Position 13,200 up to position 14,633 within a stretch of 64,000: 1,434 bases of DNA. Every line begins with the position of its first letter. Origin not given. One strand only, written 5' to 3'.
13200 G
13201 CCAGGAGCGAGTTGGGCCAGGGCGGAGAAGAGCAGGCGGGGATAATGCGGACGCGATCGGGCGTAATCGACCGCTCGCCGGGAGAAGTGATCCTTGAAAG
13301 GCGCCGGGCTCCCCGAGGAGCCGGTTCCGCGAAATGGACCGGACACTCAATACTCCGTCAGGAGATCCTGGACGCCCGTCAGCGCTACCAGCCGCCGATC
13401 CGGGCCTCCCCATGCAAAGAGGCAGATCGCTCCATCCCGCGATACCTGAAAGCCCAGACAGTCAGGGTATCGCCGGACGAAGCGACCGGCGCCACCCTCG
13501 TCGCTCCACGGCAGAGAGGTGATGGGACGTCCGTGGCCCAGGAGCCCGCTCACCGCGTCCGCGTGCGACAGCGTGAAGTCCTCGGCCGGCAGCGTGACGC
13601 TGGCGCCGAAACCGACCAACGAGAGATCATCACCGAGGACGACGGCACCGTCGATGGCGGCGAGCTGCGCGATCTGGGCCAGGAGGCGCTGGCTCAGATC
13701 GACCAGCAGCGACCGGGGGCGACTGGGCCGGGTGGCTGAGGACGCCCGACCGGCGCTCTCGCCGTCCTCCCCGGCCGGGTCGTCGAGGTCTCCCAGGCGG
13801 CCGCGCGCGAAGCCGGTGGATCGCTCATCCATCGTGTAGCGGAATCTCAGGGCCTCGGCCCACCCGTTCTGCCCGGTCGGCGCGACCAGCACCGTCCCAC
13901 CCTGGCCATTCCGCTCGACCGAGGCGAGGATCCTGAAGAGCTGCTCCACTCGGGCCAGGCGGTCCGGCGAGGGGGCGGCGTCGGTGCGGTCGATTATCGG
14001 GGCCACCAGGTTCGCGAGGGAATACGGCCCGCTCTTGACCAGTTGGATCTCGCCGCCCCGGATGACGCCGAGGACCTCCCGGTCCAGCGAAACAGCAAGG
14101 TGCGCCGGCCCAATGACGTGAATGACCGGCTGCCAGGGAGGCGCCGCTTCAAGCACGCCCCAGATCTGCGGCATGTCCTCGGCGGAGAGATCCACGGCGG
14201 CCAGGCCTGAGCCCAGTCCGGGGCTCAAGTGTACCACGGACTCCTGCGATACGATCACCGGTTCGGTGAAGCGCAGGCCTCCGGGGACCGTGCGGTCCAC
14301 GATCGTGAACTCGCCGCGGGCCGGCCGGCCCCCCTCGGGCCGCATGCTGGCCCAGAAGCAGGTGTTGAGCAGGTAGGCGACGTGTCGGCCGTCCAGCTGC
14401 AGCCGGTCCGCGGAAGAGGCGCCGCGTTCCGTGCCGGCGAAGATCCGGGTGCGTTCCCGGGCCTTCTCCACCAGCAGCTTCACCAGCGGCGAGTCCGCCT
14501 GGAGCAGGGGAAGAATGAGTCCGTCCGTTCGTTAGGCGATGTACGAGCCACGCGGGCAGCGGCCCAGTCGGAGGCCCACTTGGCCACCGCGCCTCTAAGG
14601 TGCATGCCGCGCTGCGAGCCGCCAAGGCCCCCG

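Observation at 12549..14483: Orphan DAC-like (diadenylate-cyclase fold) protein with an unrecognised N-terminal half and an altered catalytic motif, abutting a SAM methyltransferase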

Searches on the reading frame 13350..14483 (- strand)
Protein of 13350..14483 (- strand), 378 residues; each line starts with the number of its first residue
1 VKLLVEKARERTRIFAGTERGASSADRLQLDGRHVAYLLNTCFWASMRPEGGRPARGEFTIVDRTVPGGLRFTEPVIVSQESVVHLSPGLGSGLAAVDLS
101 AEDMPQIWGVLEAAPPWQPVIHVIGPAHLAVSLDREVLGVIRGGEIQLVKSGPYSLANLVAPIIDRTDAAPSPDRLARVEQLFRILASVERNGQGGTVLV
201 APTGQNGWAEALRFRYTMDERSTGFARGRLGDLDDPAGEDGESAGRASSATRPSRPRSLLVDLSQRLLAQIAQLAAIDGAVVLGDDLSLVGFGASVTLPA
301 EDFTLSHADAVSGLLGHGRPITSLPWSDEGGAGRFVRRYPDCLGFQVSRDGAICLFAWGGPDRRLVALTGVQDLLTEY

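Call 3: search_protein_families(library=pfam, proteins=[window:13350-14483:-], max_evalue=1)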
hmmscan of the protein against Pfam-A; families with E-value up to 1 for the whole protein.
window:13350-14483:- (378 aa): 1 family
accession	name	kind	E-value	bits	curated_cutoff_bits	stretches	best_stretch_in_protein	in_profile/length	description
PF21751.2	DACNV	-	3.3e-07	30.8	27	1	35-111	12-97/98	Probable sensor domain DACNV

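Call 4: search_protein_families(library=ncbifam, proteins=[window:13350-14483:-], max_evalue=1)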
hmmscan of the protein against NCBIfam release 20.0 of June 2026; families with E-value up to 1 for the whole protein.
window:13350-14483:- (378 aa): 0 families

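Call 5: search_protein_families(library=padloc, proteins=[window:13350-14483:-], max_evalue=1)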
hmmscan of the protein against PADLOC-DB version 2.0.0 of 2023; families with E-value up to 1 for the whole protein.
window:13350-14483:- (378 aa): 0 families

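Call 7: find_homologous_proteins(query=window:13350-14483:-, max_evalue=0.001)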
Query window:13350-14483:- (378 aa): 13 proteins with E <= 0.001 among 8000 candidates.
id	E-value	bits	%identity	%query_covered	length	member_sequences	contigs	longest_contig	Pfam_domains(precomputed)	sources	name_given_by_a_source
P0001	1.8e-246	835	100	100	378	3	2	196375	PF21751.3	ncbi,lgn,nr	ncbi:MAG TPA: hypothetical protein VMG41_01930 [Gemmatimonadales bacterium]|nr:hypothetical protein 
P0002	4.0e-132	459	57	100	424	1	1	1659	PF21751.3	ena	-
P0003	6.0e-131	455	58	100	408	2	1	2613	PF21751.3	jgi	jgi:hypothetical protein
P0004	3.2e-127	443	57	100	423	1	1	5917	PF21751.3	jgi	jgi:Probable sensor domain DACNV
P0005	4.1e-126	439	65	83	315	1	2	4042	-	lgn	-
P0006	2.1e-117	411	54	93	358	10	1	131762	PF21751.3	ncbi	ncbi:MAG TPA: hypothetical protein VH879_06130 [Gemmatimonadales bacterium]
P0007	1.8e-115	404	53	100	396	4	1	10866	PF21751.3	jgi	-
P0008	2.0e-114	401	53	100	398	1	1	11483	PF21751.3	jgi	jgi:hypothetical protein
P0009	1.1e-108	382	51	100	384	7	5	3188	PF21751.3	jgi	jgi:hypothetical protein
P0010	8.8e-101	356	53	85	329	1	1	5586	-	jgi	jgi:hypothetical protein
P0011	2.9e-93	331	51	84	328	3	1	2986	-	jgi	jgi:hypothetical protein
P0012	3.9e-89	318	50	85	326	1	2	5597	-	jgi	jgi:hypothetical protein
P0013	7.1e-5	40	23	85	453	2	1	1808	PF21751.3,PF02457.22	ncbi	-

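Call 11: search_solved_structures(query=A1, max_evalue=10, show_alignments=3)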
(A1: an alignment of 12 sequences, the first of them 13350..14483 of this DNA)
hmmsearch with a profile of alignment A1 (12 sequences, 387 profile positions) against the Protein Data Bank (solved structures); distinct sequences matched with E-value up to 10: 1.
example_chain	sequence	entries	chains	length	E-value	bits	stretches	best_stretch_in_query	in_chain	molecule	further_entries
1uta_A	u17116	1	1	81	1.2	11.3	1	274-344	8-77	CELL DIVISION PROTEIN FTSN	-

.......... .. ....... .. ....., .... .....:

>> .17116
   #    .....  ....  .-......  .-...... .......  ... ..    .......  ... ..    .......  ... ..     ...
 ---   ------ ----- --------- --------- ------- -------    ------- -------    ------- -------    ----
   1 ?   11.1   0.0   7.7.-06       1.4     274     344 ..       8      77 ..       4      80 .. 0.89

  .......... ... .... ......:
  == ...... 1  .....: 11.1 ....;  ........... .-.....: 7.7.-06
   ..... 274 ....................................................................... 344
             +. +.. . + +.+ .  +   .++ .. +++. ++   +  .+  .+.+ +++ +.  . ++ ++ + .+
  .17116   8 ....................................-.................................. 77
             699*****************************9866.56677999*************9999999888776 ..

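Call 15: find_homologous_proteins(query=A2, max_evalue=0.001)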
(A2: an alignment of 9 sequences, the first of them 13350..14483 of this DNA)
Query A2 (9 sequences) (378 aa, profile of the alignment): 145 proteins with E <= 0.001 among 8000 candidates; the best 120 are listed.
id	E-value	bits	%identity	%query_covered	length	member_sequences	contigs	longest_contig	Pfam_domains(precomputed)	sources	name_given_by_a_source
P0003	7.6e-200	682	58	100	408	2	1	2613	PF21751.3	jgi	jgi:hypothetical protein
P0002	1.8e-197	674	57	100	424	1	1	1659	PF21751.3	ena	-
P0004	2.0e-197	674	57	100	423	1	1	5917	PF21751.3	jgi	jgi:Probable sensor domain DACNV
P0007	2.1e-189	648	53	100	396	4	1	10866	PF21751.3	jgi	-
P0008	9.6e-188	642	53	100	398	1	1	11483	PF21751.3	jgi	jgi:hypothetical protein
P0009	7.5e-184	629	51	100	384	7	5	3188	PF21751.3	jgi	jgi:hypothetical protein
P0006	3.9e-181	620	54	93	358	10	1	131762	PF21751.3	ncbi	ncbi:MAG TPA: hypothetical protein VH879_06130 [Gemmatimonadales bacterium]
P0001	4.5e-176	604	100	100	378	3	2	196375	PF21751.3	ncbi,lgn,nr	ncbi:MAG TPA: hypothetical protein VMG41_01930 [Gemmatimonadales bacterium]|nr:hypothetical protein 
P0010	2.2e-146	506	53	85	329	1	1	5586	-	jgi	jgi:hypothetical protein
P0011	5.0e-142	492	51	84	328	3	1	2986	-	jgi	jgi:hypothetical protein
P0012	2.1e-141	490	50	85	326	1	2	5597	-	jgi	jgi:hypothetical protein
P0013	6.8e-140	485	23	85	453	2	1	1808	PF21751.3,PF02457.22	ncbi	-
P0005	2.4e-128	447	65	83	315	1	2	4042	-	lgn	-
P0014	7.8e-122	425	23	87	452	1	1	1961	PF21751.3,PF02457.22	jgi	-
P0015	3.0e-118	413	24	86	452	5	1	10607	PF21751.3,PF02457.22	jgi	jgi:DNA integrity scanning protein DisA with diadenylate cyclase activity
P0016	1.2e-117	411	25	91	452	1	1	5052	PF21751.3,PF02457.22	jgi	jgi:DNA integrity scanning protein DisA with diadenylate cyclase activity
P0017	5.2e-116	406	26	85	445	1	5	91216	PF21751.3,PF02457.22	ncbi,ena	-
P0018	5.3e-115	403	24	88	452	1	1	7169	PF21751.3,PF02457.22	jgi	-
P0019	3.7e-114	400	23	86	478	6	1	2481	PF21751.3,PF02457.22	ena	-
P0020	4.0e-114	400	25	86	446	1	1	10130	PF21751.3,PF02457.22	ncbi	ncbi:MAG: putative sensor domain DACNV-containing protein [Thermodesulfovibrionales bacterium]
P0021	6.3e-114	399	25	86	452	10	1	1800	PF21751.3,PF02457.22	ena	-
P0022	6.7e-114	399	24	88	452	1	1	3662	PF21751.3,PF02457.22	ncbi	-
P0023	1.1e-113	398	24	88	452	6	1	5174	PF21751.3,PF02457.22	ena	-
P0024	2.1e-113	397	22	86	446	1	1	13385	PF21751.3,PF02457.22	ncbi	-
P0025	9.6e-113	395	26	87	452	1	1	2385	PF21751.3,PF02457.22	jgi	jgi:hypothetical protein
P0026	1.2e-111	392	24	85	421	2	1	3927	PF21751.3,PF02457.22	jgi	-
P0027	1.4e-110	388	26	88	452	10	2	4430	PF21751.3,PF02457.22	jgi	jgi:hypothetical protein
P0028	4.9e-110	386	24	85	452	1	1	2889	PF21751.3,PF02457.22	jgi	jgi:DisA bacterial checkpoint controller nucleotide-binding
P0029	7.8e-110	386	25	91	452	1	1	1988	PF21751.3,PF02457.22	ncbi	-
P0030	1.3e-108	382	25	85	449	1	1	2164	PF21751.3,PF02457.22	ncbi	-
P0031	3.7e-108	380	23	93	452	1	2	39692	PF21751.3,PF02457.22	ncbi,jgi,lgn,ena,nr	ncbi:MAG TPA: hypothetical protein DCP92_17575 [Nitrospiraceae bacterium]|jgi:DNA integrity scanning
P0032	5.5e-108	380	25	91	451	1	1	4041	PF21751.3,PF02457.22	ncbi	-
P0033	9.2e-108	379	23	85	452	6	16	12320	PF21751.3,PF02457.22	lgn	-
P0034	9.8e-108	379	25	94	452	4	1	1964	PF21751.3,PF02457.22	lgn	-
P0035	1.2e-107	378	24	87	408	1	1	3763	PF21751.3,PF02457.22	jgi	-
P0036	1.2e-107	378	26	94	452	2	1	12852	PF21751.3,PF02457.22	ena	-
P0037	3.6e-107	377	24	91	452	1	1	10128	PF21751.3,PF02457.22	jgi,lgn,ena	-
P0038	1.9e-106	374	24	93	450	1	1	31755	PF21751.3,PF02457.22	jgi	jgi:hypothetical protein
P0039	3.0e-106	374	24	91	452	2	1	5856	PF21751.3,PF02457.22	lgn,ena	-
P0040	4.8e-106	373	24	91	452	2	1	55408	PF21751.3,PF02457.22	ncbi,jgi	ncbi:MAG: putative sensor domain DACNV-containing protein [Dissulfurispiraceae bacterium]|jgi:hypoth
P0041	2.6e-105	371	24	91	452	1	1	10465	PF21751.3,PF02457.22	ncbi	-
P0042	8.6e-105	369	23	85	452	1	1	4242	PF21751.3,PF02457.22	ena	-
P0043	1.5e-104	368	24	87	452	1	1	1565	PF21751.3,PF02457.22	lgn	-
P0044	2.2e-104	368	25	92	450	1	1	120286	PF21751.3,PF02457.22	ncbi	-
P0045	1.8e-103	365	24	85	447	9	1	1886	PF21751.3,PF02457.22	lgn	-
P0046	1.9e-103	365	24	91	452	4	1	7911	PF21751.3,PF02457.22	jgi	jgi:hypothetical protein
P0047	2.2e-103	364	23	85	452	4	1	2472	PF21751.3,PF02457.22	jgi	-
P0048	5.8e-103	363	25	85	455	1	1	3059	PF21751.3,PF02457.22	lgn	-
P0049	1.6e-102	362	26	85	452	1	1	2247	PF21751.3,PF02457.22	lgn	-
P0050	2.2e-102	361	23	85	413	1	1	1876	PF21751.3,PF02457.22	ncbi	-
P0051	3.7e-101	357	24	85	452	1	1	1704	PF21751.3,PF02457.22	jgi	jgi:hypothetical protein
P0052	1.6e-100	355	25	85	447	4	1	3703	PF21751.3,PF02457.22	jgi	jgi:hypothetical protein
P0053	1.6e-100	355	25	96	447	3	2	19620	PF21751.3,PF02457.22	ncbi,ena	-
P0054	2.6e-100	354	24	86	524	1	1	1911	PF21751.3,PF02457.22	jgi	jgi:hypothetical protein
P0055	7.5e-100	353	24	85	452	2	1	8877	PF21751.3,PF02457.22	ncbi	-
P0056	7.8e-100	353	24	85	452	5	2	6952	PF21751.3,PF02457.22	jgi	jgi:hypothetical protein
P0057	7.9e-100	353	26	85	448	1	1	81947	PF21751.3,PF02457.22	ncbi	-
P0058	1.4e-99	352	25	85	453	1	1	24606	PF21751.3,PF02457.22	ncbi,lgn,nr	ncbi:MAG: DNA integrity scanning protein DisA nucleotide-binding domain protein [Geobacteraceae bact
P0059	1.7e-99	352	25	85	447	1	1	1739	PF21751.3,PF02457.22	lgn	-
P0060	2.4e-99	351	25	85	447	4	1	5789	PF21751.3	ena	-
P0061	9.6e-99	349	25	85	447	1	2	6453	PF21751.3,PF02457.22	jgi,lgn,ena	-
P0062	1.2e-98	349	24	85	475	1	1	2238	PF21751.3,PF02457.22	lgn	-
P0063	4.2e-97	344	25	87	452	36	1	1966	PF21751.3,PF02457.22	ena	-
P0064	1.3e-96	342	23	70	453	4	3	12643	PF21751.3,PF02457.22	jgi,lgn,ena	-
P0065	1.6e-96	342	23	91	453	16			PF21751.3,PF02457.22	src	-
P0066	2.0e-96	341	24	86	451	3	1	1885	PF21751.3,PF02457.22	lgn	-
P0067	1.4e-95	339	23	88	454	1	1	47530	PF21751.3,PF02457.22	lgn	-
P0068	3.0e-95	338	25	91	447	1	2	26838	PF21751.3,PF02457.22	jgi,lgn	jgi:hypothetical protein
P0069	6.5e-95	337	25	87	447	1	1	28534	PF21751.3,PF02457.22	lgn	-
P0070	7.9e-95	336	24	91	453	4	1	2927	PF21751.3,PF02457.22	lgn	-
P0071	2.0e-94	335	24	85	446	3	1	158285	PF21751.3,PF02457.22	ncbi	ncbi:MAG TPA: hypothetical protein VI298_03175 [Geobacteraceae bacterium]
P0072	1.9e-93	332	25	74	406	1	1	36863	PF21751.3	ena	-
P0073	1.3e-92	329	22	85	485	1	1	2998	PF21751.3,PF02457.22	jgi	jgi:hypothetical protein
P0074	3.1e-90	321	23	88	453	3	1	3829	PF21751.3,PF02457.22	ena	-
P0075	2.6e-89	318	23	68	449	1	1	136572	PF21751.3,PF02457.22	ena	-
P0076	6.3e-89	317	23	91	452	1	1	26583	PF21751.3,PF02457.22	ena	-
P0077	2.2e-88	315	23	88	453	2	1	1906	PF21751.3,PF02457.22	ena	-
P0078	1.0e-87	313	22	85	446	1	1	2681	PF21751.3,PF02457.22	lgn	-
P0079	3.9e-87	311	23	91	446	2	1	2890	PF21751.3,PF02457.22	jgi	jgi:hypothetical protein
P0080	4.2e-87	311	22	69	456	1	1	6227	PF21751.3,PF02457.22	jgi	jgi:hypothetical protein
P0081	6.4e-87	310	23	75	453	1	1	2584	PF21751.3,PF02457.22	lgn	-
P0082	1.8e-86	309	23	91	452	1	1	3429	PF21751.3,PF02457.22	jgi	jgi:DisA bacterial checkpoint controller nucleotide-binding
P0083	4.8e-86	307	23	89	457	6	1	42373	PF21751.3,PF02457.22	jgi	jgi:hypothetical protein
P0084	5.5e-86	307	24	71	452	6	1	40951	PF21751.3,PF02457.22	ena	-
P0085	1.1e-85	306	21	92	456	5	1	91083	PF21751.3,PF02457.22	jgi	jgi:hypothetical protein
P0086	1.3e-85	306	20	85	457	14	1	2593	PF21751.3,PF02457.22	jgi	jgi:hypothetical protein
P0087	2.9e-85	305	21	88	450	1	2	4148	PF21751.3,PF02457.22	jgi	jgi:hypothetical protein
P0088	3.1e-85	305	20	85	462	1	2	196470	PF21751.3,PF02457.22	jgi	jgi:hypothetical protein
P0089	3.8e-85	304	21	85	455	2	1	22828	PF21751.3,PF02457.22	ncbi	ncbi:hypothetical protein GMSM_44700 [Geomonas sp. Red276]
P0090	5.2e-85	304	20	85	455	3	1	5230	PF21751.3,PF02457.22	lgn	-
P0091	7.8e-85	303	22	69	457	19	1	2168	PF21751.3,PF02457.22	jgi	jgi:hypothetical protein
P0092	9.2e-85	303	24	85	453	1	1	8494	PF21751.3,PF02457.22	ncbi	ncbi:MAG TPA: DNA integrity scanning protein DisA nucleotide-binding domain protein [Geobacteraceae 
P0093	9.5e-85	303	22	69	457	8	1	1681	PF21751.3,PF02457.22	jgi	jgi:hypothetical protein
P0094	5.3e-84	301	22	85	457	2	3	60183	PF21751.3,PF02457.22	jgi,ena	-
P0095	7.5e-84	300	20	85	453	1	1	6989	PF21751.3,PF02457.22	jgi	-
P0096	2.2e-83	299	22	87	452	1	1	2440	PF21751.3,PF02457.22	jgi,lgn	-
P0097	4.1e-83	298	19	85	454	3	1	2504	PF21751.3,PF02457.22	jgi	jgi:hypothetical protein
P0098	6.4e-83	297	20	85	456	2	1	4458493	PF21751.3,PF02457.22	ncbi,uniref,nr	ncbi:hypothetical protein GEOBRER4_n2513 [Citrifermentans bremense]|uniref:DAC domain-containing pro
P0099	1.2e-82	296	23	94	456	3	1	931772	PF21751.3,PF02457.22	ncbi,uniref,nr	ncbi:hypothetical protein GMLC_01660 [Geomonas limicola]|uniref:DAC domain-containing protein n=1 Ta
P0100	1.5e-82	296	22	85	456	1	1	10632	PF21751.3,PF02457.22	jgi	-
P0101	1.6e-82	296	21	85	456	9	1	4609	PF21751.3,PF02457.22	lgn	-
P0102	2.6e-82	295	20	85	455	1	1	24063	PF21751.3,PF02457.22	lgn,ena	-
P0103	2.8e-82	295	20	85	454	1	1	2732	PF21751.3,PF02457.22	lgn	-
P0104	1.2e-81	293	19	85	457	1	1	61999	PF21751.3,PF02457.22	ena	-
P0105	1.3e-81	293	20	85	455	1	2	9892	PF21751.3,PF02457.22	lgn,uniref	uniref:DAC domain-containing protein n=1 Tax=Geobacter sp. (strain M21) TaxID=443144 RepID=C6DZZ1_GE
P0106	2.8e-81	292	19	85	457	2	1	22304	PF21751.3,PF02457.22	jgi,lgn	jgi:hypothetical protein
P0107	6.7e-81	290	20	69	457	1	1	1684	PF21751.3,PF02457.22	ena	-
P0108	8.7e-81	290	21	93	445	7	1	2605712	PF21751.3,PF02457.22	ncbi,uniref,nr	ncbi:putative sensor domain DACNV-containing protein [Geomonas agri]|uniref:putative sensor domain D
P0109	9.1e-81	290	19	85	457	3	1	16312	PF21751.3,PF02457.22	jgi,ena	-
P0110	1.4e-80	289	22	87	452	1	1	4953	PF21751.3,PF02457.22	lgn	-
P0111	2.0e-80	289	19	69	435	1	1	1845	PF21751.3,PF02457.22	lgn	-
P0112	2.8e-80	288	22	92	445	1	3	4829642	PF21751.3,PF02457.22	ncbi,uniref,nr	ncbi:diadenylate cyclase [Geomonas sp. Red69]|uniref:Diadenylate cyclase n=1 Tax=Geomonas diazotroph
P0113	3.1e-80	288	23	69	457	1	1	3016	PF21751.3,PF02457.22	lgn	-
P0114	3.9e-80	288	20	69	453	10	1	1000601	PF21751.3,PF02457.22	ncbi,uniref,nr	ncbi:putative sensor domain DACNV-containing protein [Geomonas ferrireducens]|uniref:putative sensor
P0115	4.4e-79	284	22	78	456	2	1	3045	PF21751.3,PF02457.22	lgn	-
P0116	1.3e-78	283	20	85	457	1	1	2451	PF21751.3,PF02457.22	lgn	-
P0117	3.6e-78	281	23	85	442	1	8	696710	PF21751.3,PF02457.22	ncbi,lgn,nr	ncbi:MAG: hypothetical protein CXR30_01735 [Geobacter sp.]|nr:MAG: hypothetical protein CXR30_01735 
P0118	1.1e-77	280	24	88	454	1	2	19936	PF21751.3,PF02457.22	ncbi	-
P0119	3.8e-77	278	21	85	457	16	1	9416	PF21751.3,PF02457.22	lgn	-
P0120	8.8e-77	277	23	85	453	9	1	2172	PF21751.3,PF02457.22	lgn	-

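Call 20: search_protein_representatives(alignment_id=A1)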
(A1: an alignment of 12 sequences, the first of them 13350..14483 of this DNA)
Query: 12 sequences, 387 profile positions. Proteins with E-value up to 0.001 (for the whole library): 1560; up to 1e-10: 487; up to 1e-30: 53. The best 150 are listed.
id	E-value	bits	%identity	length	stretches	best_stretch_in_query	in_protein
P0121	2.4e-185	632.5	-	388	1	1-387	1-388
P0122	2.1e-78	280.5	-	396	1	4-387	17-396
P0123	2.7e-66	240.6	-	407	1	5-387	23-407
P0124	1.3e-60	221.9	-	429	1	16-383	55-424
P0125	4.5e-58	213.6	-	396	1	10-385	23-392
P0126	3.8e-55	204.0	-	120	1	268-387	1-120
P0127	2.0e-51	191.7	-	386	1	19-383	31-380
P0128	2.5e-51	191.4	-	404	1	31-387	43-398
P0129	9.7e-51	189.4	-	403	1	11-386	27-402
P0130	9.3e-50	186.2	-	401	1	4-383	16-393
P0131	1.7e-49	185.3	-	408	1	34-383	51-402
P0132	3.1e-49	184.5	-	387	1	30-384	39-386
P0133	5.8e-49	183.6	-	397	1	32-383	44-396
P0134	1.9e-48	181.9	-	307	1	91-384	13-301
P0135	4.0e-48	180.8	-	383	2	33-218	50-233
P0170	1.5e-31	126.2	-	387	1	23-383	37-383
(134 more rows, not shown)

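Call 26: predict_structure(alignment_id=A3)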
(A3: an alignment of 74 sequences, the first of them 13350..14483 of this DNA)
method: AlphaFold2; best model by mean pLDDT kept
length: 378 residues; sequences in the alignment: 74
mean_pLDDT: 80.5   pTM: 0.78
mean pLDDT of the five models: 80.5, 80.0, 79.6, 79.4, 73.0
residues with pLDDT >= 90: 146; 70-90: 141; 50-70: 51; < 50: 40
segments of 3 or more residues with pLDDT < 50: 15-25, 226-254
pLDDT, mean of each block of 10 residues (from residue 1): 65 50 53 88 87 82 85 94 89 89 92 86 90 89 88 86 74 79 89 89 85 85 53 44 43 51 71 79 89 91 93 92 76 94 92 91 91 90
secondary structure, 60 per line:
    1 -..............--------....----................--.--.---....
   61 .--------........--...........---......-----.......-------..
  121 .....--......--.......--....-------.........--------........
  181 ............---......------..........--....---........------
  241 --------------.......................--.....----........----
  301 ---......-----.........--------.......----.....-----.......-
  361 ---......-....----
elements in order: H2-15 H24-27 H32-47 E57-61 E70-77 H80-90 E94-99 E105-111 E119-125 E128-133 E136-142 E145-148 H156-164 H173-192 E196-201 H208-211 E212-217 H220-223 H227-234 H255-277 E280-284 E289-296 E304-309 E315-320 H332-338 E343-347 E353-359 E364-369 H371-374

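Call 28: find_encoding_contigs(protein=P0006, flank=6000, max_places=3)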
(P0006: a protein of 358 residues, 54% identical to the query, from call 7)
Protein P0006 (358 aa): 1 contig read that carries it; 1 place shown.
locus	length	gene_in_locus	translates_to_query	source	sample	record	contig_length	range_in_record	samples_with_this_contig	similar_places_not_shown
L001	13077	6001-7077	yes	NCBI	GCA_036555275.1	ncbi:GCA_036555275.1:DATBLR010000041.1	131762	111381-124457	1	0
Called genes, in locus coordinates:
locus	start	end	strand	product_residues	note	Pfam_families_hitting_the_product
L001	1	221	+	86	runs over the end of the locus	-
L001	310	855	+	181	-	PF00583:Acetyltransf_1, PF13508:Acetyltransf_7, PF13673:Acetyltransf_10, PF08445:FR47, PF14542:Acetyltransf_CG (faint)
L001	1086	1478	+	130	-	-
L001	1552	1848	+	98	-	PF11731:Cdd1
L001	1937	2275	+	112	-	-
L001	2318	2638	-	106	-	PF12779:WXXGXW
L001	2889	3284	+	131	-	-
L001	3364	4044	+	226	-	PF00484:Pro_CA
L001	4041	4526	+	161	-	PF00583:Acetyltransf_1, PF13673:Acetyltransf_10, PF24553:Rv0428c_C (weak), PF13508:Acetyltransf_7, PF08445:FR47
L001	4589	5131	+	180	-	PF12867:DinB_2, PF11716:MDMPI_N (faint)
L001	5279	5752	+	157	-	PF01643:Acyl-ACP_TE, PF13279:4HBT_2, PF20791:Acyl-ACP_TE_C (faint), PF03061:4HBT (faint)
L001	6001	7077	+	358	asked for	PF21751:DACNV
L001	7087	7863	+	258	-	PF08241:Methyltransf_11, PF08242:Methyltransf_12 (weak), PF13649:Methyltransf_25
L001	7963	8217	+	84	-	-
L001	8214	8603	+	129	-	-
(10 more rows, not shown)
